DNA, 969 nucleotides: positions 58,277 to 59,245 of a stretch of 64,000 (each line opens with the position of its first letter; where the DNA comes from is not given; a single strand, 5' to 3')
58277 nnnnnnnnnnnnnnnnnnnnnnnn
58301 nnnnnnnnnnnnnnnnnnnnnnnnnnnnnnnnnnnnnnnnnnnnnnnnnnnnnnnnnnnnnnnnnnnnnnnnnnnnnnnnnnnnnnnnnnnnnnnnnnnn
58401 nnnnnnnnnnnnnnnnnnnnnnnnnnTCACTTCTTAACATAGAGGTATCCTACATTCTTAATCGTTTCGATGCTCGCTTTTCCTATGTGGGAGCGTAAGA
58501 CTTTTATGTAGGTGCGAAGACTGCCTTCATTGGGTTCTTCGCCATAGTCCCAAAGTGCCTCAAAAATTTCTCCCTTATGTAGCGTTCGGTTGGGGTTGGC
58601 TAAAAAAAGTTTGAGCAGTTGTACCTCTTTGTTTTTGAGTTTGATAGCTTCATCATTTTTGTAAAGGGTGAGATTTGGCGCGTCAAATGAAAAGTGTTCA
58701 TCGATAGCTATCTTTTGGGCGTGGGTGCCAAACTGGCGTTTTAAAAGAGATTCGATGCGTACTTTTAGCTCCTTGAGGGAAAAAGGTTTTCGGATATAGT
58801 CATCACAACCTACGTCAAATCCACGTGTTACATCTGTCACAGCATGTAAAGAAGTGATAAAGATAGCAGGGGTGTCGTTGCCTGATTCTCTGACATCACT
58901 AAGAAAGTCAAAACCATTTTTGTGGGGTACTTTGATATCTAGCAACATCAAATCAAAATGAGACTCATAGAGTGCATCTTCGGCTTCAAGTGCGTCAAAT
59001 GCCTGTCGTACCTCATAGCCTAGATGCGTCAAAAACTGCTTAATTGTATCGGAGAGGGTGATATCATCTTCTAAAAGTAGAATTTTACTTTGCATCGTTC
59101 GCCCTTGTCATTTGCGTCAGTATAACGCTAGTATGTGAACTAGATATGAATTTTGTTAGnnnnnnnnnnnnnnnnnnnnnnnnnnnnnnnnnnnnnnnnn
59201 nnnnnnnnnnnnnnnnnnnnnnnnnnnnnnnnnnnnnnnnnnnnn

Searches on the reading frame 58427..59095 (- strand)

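Call 54: search_protein_families(library=pfam, proteins=[window:58427-59095:-])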
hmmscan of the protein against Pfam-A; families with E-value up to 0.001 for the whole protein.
window:58427-59095:- (222 aa): 2 families
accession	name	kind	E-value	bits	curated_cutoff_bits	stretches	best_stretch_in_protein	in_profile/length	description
PF00072.30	Response_reg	-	5e-23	81.8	30.2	1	5-114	1-110/111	Response regulator receiver domain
PF00486.34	Trans_reg_C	-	1.8e-16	60.4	26.2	1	149-218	2-76/77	Transcriptional regulatory protein, C terminal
